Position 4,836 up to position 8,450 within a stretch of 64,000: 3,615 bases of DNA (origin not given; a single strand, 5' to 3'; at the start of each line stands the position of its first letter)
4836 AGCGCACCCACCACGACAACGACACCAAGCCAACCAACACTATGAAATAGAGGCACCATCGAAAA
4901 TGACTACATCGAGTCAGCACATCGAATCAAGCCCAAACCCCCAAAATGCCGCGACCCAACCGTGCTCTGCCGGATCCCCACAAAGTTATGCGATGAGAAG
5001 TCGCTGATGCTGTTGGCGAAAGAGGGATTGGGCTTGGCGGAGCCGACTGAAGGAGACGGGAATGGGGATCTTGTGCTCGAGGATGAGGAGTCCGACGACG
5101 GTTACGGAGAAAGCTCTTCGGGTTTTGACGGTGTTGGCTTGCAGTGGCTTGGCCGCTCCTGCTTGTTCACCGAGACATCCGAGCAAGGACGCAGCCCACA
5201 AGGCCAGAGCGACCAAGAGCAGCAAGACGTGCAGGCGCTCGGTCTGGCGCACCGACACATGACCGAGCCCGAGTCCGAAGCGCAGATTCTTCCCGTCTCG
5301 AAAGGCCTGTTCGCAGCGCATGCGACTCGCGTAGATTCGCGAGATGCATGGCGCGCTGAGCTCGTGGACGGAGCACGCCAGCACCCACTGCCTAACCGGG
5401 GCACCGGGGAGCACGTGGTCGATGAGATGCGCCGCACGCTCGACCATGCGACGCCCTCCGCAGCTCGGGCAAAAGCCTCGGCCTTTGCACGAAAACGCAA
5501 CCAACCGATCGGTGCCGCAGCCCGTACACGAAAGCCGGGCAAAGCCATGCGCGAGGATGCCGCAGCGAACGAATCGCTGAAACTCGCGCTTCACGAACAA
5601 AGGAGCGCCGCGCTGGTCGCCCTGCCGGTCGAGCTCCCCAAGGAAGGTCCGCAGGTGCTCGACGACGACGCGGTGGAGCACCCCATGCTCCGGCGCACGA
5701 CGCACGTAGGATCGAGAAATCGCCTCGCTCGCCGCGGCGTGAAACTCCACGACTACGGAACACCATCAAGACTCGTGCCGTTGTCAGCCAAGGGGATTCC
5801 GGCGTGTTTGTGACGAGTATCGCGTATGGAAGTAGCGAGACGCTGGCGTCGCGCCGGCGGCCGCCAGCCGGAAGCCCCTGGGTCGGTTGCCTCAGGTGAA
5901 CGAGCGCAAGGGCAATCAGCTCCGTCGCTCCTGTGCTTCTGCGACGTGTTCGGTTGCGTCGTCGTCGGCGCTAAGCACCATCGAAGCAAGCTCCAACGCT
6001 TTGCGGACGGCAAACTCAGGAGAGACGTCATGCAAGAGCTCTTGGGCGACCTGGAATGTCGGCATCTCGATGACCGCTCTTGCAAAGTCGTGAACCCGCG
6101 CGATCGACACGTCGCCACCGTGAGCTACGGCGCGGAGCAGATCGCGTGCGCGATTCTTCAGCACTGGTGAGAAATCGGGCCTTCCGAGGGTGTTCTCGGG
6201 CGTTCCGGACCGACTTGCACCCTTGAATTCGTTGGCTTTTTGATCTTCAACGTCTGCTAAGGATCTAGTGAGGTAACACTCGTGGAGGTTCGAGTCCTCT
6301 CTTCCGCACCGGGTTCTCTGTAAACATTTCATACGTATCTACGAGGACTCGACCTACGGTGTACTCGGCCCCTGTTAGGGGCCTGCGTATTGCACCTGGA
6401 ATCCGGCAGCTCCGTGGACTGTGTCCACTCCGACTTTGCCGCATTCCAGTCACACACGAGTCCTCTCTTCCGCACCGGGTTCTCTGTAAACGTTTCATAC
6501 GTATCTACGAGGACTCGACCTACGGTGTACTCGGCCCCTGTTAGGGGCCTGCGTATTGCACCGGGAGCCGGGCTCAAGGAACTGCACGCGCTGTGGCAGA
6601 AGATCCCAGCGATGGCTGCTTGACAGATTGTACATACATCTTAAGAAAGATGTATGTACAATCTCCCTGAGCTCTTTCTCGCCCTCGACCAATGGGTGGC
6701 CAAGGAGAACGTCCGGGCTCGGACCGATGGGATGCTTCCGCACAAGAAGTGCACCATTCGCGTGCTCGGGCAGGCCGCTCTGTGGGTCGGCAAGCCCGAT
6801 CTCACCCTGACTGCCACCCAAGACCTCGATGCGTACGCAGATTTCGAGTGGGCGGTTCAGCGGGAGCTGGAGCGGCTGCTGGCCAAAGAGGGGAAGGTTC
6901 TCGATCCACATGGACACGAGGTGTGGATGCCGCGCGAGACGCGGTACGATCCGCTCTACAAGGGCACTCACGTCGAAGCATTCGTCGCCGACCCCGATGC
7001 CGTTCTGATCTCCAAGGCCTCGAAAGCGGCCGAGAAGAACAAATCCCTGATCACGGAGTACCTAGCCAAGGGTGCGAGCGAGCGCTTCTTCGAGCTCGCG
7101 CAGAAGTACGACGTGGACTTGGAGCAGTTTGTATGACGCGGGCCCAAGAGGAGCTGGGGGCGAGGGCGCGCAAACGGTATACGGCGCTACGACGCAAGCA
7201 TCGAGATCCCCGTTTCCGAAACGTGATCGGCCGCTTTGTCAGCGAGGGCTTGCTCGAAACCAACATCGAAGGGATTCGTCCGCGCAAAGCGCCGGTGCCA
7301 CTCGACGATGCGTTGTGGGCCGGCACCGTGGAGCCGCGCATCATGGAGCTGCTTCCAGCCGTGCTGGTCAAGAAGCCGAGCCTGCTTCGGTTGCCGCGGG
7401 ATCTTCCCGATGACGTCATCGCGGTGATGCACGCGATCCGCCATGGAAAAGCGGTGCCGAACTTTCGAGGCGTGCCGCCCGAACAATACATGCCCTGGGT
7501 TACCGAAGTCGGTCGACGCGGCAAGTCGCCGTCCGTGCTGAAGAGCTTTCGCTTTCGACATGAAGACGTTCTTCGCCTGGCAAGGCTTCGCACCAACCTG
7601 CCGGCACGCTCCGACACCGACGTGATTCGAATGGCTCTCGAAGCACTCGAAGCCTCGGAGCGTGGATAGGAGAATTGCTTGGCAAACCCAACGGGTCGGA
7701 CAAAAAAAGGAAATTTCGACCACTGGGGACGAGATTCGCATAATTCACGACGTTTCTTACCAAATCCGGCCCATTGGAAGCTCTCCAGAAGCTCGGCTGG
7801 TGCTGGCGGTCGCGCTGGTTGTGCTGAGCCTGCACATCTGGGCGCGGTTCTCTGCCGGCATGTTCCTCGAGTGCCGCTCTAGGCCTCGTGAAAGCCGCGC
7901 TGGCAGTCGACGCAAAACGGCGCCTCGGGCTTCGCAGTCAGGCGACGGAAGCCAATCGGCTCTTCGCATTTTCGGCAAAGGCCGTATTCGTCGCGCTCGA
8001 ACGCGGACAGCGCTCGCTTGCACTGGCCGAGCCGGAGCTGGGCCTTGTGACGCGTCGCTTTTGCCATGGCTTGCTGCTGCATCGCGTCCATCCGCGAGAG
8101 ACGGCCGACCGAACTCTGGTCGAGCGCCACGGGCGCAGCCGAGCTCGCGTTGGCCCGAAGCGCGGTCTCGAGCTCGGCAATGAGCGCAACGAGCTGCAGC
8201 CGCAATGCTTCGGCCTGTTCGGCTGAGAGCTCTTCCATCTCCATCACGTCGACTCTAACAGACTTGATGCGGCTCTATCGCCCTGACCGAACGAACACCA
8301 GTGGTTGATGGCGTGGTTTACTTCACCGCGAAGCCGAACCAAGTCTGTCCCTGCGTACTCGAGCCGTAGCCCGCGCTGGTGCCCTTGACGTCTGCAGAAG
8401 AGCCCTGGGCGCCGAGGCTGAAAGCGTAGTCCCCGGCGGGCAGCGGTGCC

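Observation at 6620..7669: Palindrome-gated, overlapping two-gene module of unknown function (candidate toxin-antitoxin / abortive-infection-like system)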

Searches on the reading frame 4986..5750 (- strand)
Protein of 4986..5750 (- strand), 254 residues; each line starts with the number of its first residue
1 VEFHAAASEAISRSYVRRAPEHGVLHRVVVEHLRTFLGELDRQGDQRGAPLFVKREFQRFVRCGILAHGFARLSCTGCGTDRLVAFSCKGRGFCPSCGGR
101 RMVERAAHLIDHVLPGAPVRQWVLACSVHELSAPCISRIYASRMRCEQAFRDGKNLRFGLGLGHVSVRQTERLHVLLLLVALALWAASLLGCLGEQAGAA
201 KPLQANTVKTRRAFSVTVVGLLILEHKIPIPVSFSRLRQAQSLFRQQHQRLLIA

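Call 4: search_protein_families(library=pfam, proteins=[window:4986-5750:-], max_evalue=1)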
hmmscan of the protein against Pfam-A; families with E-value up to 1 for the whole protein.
window:4986-5750:- (254 aa): 5 families
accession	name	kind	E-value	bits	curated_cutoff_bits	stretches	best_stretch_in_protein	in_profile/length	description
PF14319.11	Zn_Tnp_IS91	-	1.2e-16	60.9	26.3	1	51-124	17-88/90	Transposase zinc-binding domain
PF01609.27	DDE_Tnp_1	-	9.4e-05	22.7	23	1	128-185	145-199/200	Transposase DDE domain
PF13701.12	DDE_Tnp_1_4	-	0.00054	18.8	34.7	1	126-251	311-430/435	Transposase DDE domain group 1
PF14803.11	Zn_ribbon_Nudix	-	0.21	12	25.6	0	93-100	2-9/34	Nudix N-terminal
PF08772.16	Zn_ribbon_NOB1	-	0.22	12.1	24.9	1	73-111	9-42/72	Nin one binding (NOB1) Zn-ribbon like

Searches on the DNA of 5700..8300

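Call 7: search_rna_families(source=window, start=5700, end=8300, threshold=evalue, max_evalue=5, show_alignments=3)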
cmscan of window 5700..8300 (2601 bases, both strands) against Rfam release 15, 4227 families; matches with E-value up to 5: 2.
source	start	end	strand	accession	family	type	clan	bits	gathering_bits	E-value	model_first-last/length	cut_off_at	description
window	6600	6665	+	RF00161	nos_TCE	Cis-reg;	-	25.2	60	0.072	1-64/64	no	Nanos 3' UTR translation control element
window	7965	8059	-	RF02489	GlsR26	Gene; snRNA; snoRNA; HACA-box;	-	20.4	100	0.69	1-114/114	no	Small nucleolar RNA GlsR26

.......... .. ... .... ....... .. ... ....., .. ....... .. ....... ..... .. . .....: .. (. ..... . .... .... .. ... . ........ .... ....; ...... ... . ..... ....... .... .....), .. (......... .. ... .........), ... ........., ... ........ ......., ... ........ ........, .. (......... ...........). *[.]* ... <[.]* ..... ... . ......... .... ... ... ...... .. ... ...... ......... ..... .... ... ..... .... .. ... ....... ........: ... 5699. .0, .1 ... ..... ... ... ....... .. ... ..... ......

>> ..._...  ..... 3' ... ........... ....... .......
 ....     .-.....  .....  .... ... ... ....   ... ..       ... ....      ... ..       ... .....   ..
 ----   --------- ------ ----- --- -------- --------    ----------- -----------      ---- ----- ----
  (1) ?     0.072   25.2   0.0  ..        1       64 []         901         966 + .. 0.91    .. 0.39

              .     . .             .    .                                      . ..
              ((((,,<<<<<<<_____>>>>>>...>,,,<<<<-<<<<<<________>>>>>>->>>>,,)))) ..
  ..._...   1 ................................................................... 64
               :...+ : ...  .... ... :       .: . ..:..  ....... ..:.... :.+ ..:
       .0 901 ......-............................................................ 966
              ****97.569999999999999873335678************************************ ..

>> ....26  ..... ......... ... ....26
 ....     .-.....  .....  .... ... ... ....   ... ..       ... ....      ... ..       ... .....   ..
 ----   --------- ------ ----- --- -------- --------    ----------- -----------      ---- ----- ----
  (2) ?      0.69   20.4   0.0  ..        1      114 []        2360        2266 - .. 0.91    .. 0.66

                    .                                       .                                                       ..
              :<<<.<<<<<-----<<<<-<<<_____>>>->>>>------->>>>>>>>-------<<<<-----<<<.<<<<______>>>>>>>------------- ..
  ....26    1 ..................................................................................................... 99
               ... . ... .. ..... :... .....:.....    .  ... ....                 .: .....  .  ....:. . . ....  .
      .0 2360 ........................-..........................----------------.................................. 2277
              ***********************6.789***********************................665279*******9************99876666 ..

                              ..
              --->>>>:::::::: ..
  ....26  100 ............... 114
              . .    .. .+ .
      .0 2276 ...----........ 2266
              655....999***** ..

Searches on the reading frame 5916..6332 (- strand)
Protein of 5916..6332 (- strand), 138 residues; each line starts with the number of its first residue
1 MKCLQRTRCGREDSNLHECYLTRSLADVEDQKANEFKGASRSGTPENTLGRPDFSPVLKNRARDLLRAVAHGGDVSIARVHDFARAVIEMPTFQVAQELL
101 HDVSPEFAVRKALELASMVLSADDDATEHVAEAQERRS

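Call 4: search_protein_families(library=pfam, proteins=[window:5916-6332:-], max_evalue=1)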
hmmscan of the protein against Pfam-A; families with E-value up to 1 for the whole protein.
window:5916-6332:- (138 aa): 0 families

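Call 9: search_protein_families(library=padloc, proteins=[window:5916-6332:-], max_evalue=1)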
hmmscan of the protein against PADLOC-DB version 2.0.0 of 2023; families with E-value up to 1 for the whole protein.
window:5916-6332:- (138 aa): 0 families

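Call 10: search_protein_families(library=ncbifam, proteins=[window:5916-6332:-], max_evalue=1)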
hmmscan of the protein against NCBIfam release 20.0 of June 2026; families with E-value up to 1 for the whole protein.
window:5916-6332:- (138 aa): 1 family
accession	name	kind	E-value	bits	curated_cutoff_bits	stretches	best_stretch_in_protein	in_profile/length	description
TIGR03504.1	FimV_Cterm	subfamily_domain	0.063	13.3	30.65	0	82-104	4-26/44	FimV/HubP family polar landmark protein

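Call 11: search_protein_families(library=phrogs, proteins=[window:5916-6332:-], max_evalue=1)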
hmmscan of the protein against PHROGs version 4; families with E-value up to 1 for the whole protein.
window:5916-6332:- (138 aa): 1 family
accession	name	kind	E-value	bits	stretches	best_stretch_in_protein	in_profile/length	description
phrog_20673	-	unknown function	0.31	12.2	1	67-84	14-31/45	-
